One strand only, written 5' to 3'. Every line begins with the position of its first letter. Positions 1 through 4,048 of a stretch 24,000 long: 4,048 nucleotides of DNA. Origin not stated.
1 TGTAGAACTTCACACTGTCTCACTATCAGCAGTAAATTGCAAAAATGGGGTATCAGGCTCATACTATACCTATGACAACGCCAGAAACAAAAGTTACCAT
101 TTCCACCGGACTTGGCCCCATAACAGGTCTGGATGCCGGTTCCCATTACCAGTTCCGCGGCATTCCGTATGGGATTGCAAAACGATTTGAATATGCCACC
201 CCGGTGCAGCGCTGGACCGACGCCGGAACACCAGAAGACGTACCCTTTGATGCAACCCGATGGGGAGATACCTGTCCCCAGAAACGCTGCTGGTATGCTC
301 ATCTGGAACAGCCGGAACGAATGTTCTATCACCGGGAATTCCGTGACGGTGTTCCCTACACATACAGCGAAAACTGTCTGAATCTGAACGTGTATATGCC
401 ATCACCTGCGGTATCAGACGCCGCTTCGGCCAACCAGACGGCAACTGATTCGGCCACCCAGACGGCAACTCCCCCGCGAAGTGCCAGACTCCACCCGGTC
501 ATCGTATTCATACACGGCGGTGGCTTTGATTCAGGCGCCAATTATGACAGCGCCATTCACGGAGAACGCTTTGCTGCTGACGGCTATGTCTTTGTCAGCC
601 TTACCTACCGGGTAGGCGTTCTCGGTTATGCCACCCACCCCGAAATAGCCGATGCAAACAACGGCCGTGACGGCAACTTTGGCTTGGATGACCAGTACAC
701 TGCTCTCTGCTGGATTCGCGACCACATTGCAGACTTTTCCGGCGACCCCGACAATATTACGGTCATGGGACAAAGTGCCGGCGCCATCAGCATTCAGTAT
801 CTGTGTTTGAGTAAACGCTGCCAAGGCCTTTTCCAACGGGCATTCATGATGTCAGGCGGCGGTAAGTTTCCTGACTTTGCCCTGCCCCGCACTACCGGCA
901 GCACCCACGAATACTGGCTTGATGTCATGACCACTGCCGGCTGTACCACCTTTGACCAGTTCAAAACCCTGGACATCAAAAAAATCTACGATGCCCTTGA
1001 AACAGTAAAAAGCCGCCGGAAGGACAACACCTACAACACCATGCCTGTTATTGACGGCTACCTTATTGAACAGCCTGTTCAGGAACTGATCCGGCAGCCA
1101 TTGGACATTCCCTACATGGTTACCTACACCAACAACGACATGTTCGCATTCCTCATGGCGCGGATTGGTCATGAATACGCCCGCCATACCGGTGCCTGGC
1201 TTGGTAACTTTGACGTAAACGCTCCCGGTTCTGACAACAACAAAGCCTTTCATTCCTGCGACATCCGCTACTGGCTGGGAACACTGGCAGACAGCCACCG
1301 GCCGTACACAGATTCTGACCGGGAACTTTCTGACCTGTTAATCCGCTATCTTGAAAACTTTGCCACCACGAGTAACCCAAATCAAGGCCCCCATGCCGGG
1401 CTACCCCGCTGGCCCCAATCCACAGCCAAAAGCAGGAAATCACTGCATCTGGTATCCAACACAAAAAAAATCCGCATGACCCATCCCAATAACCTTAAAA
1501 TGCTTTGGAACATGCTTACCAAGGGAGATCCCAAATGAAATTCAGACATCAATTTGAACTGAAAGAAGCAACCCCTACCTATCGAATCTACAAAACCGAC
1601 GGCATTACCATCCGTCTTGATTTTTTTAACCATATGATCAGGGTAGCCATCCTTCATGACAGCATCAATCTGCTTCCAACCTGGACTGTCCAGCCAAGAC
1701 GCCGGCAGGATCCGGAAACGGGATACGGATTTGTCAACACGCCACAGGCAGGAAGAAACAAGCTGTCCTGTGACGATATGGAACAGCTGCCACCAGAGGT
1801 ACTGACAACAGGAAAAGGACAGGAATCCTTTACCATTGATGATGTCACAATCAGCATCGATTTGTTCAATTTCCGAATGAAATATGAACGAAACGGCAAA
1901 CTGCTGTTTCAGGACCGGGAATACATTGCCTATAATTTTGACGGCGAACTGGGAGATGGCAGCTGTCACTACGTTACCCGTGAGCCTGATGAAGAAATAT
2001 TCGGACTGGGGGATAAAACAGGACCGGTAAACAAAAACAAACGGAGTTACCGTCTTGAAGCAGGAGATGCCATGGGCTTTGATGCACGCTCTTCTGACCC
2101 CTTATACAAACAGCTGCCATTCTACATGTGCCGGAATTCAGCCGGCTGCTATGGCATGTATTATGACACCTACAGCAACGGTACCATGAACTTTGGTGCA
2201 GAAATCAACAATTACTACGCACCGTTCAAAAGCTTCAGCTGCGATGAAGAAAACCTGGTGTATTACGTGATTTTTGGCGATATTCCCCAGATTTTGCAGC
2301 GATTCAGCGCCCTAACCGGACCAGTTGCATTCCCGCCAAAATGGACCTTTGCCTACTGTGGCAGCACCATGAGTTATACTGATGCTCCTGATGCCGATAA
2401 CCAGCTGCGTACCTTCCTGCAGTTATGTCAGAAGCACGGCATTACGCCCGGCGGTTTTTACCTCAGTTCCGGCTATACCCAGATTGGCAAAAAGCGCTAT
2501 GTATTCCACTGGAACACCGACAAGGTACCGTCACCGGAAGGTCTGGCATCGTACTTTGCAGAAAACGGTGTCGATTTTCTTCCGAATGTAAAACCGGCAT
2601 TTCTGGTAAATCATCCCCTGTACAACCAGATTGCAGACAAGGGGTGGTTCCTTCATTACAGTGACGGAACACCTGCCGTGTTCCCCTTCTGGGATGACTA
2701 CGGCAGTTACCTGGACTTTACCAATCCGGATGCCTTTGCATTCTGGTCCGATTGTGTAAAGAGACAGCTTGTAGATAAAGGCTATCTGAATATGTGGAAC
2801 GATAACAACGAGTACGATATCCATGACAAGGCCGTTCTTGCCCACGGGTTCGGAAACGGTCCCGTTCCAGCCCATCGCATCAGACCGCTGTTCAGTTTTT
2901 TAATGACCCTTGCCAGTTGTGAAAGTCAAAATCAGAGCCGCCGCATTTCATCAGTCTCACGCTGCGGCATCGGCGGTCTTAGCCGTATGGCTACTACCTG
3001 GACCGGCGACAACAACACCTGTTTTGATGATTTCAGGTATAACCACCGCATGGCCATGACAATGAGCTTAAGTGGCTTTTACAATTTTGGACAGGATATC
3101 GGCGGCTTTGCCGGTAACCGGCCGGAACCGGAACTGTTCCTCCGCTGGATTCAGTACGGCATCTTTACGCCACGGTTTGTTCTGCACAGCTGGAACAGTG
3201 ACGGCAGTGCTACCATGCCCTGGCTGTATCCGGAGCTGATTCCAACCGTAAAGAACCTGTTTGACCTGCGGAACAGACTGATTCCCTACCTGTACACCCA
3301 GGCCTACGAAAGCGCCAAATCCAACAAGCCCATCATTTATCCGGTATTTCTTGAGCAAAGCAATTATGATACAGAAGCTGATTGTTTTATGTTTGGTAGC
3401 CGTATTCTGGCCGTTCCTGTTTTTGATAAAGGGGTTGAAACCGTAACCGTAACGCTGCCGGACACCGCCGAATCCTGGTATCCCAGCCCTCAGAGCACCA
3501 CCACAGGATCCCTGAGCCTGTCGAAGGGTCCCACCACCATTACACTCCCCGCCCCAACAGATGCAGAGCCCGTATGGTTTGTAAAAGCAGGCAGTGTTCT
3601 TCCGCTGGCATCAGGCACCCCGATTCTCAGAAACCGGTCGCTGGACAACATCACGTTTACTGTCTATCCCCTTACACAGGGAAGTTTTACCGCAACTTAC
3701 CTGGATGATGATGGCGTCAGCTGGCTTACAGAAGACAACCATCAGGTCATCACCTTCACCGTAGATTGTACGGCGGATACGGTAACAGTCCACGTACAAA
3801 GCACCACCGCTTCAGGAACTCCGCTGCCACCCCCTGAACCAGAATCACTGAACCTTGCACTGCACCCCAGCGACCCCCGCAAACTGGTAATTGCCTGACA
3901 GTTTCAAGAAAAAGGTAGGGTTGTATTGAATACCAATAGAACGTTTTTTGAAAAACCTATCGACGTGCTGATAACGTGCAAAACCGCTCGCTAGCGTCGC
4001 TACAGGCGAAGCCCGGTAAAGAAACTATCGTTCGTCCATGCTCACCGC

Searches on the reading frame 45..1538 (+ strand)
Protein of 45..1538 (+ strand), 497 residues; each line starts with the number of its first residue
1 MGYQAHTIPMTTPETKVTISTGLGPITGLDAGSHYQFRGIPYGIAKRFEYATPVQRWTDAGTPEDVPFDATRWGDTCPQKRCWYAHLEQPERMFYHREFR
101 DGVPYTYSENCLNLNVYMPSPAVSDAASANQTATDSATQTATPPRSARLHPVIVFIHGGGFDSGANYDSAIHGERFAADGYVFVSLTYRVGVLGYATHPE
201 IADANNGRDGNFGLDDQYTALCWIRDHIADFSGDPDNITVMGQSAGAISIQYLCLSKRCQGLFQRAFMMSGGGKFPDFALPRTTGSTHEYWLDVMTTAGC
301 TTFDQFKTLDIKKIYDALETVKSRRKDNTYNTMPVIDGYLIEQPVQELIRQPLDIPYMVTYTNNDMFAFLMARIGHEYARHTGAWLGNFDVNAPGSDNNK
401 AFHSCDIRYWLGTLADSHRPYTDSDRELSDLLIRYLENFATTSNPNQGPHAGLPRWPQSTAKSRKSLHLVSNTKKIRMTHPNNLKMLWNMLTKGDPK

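Call 16: search_protein_families(library=pfam, proteins=[window:45-1538:+])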
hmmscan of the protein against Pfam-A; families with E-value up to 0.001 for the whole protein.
window:45-1538:+ (497 aa): 3 families
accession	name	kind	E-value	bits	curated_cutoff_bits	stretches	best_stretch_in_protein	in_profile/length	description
PF00135.34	COesterase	-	4.3e-76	257.3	27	2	16-371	4-322/515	Carboxylesterase family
PF20434.5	BD-FAE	-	4.2e-12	46.5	26.8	1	143-247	6-100/215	BD-FAE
PF07859.19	Abhydrolase_3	-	2.2e-07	31.3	25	1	214-260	49-95/210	alpha/beta hydrolase fold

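Call 37: find_encoding_contigs(protein=window:45-1538:+, flank=10000, max_places=10)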
Protein window:45-1538:+ (497 aa): no gene with exactly this product is on record in the collection.

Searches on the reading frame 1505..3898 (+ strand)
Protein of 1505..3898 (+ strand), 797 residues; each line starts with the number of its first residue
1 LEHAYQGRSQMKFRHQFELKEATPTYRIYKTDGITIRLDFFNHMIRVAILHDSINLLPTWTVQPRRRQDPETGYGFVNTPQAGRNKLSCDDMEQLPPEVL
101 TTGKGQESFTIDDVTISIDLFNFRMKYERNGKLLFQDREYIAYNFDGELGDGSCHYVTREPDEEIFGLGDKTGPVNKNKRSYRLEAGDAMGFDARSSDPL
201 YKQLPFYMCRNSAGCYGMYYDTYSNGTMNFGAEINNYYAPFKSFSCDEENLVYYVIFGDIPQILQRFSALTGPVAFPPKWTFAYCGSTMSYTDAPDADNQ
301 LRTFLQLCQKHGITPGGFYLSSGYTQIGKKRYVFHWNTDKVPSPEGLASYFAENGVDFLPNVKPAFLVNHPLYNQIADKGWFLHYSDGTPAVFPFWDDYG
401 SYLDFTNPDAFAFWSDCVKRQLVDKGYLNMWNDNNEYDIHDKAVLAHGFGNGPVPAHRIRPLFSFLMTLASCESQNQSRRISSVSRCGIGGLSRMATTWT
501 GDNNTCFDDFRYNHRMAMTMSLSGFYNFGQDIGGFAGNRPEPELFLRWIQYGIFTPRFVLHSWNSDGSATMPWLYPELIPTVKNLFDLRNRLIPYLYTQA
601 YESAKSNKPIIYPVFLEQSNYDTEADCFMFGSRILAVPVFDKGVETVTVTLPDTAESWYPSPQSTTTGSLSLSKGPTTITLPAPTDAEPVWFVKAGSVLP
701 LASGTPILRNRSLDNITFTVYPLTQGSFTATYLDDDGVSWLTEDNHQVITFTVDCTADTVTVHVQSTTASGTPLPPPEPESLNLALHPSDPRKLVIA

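Call 16: search_protein_families(library=pfam, proteins=[window:1505-3898:+])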
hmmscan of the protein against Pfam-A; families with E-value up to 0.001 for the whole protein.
window:1505-3898:+ (797 aa): 4 families
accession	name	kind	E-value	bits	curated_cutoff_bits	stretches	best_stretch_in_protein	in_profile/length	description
PF01055.32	Glyco_hydro_31_2nd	-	1.6e-67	228.6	23.5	1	275-599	2-328/328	Glycosyl hydrolases family 31 TIM-barrel domain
PF13802.12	Gal_mutarotas_2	-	7.8e-25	88.7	27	1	76-227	30-182/184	Glycosyl hydrolase 31 N-terminal galactose mutarotase-like domain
PF21365.3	Glyco_hydro_31_3rd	-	1.1e-09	39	24.4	1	608-699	2-87/87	Glycosyl hydrolase family 31 C-terminal domain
PF17137.9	DUF5110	-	6.8e-05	23.3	27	1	716-776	2-60/71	Domain of unknown function (DUF5110)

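Call 63: find_homologous_proteins(query=window:1505-3898:+, max_evalue=1e-150)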
Query window:1505-3898:+ (797 aa): 1711 proteins with E <= 1e-150 among 7663 candidates; the best 120 are listed.
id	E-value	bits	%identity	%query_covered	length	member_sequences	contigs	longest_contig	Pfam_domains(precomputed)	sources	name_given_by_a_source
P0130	0.0e+0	1819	96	99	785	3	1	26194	PF21365.4,PF13802.13,PF01055.33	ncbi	-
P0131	0.0e+0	1180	65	96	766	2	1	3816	PF21365.4,PF13802.13,PF01055.33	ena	-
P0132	0.0e+0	1174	65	96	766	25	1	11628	PF21365.4,PF13802.13,PF01055.33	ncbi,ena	-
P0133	0.0e+0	1164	64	95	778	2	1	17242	PF21365.4,PF13802.13,PF01055.33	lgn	-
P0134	0.0e+0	1153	62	97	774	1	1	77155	PF21365.4,PF13802.13,PF01055.33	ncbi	-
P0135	0.0e+0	1148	62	99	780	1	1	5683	PF21365.4,PF13802.13,PF01055.33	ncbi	-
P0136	0.0e+0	1145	64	95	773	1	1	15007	PF21365.4,PF13802.13,PF01055.33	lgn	-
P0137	0.0e+0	1140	62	95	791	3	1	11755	PF21365.4,PF13802.13,PF01055.33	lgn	-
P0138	0.0e+0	1126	62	99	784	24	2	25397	PF21365.4,PF13802.13,PF01055.33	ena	-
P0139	0.0e+0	1116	63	95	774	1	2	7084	PF21365.4,PF13802.13,PF01055.33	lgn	-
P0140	0.0e+0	1107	62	94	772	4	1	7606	PF21365.4,PF13802.13,PF01055.33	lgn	-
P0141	0.0e+0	1078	60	99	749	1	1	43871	PF21365.4,PF13802.13,PF01055.33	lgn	-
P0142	0.0e+0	1073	66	87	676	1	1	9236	PF21365.4,PF13802.13,PF01055.33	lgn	-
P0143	0.0e+0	1071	63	94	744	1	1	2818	PF21365.4,PF13802.13,PF01055.33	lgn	-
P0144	0.0e+0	1065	61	94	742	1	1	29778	PF21365.4,PF13802.13,PF01055.33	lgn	-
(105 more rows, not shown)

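Call 65: find_encoding_contigs(protein=P0130, flank=10000, max_places=6)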
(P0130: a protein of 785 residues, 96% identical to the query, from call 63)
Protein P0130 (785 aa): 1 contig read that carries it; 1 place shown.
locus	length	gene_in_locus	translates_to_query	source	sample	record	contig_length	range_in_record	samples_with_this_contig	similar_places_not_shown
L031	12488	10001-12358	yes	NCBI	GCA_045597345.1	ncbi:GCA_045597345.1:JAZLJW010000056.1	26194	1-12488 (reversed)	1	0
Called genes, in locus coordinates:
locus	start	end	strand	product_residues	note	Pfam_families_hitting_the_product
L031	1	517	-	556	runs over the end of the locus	PF00672:HAMP (faint), PF06580:His_kinase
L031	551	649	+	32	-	-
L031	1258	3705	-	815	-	PF01915:Glyco_hydro_3_C, PF14310:Fn3-like, PF00933:Glyco_hydro_3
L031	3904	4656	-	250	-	PF04542:Sigma70_r2, PF04545:Sigma70_r4 (weak)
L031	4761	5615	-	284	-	-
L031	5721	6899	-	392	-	PF03600:CitMHS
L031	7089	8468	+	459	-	PF08757:CotH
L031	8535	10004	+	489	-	PF00135:COesterase, PF20434:BD-FAE, PF07859:Abhydrolase_3 (weak), PF00135:COesterase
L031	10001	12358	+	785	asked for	PF13802:Gal_mutarotas_2, PF01055:Glyco_hydro_31_2nd, PF21365:Glyco_hydro_31_3rd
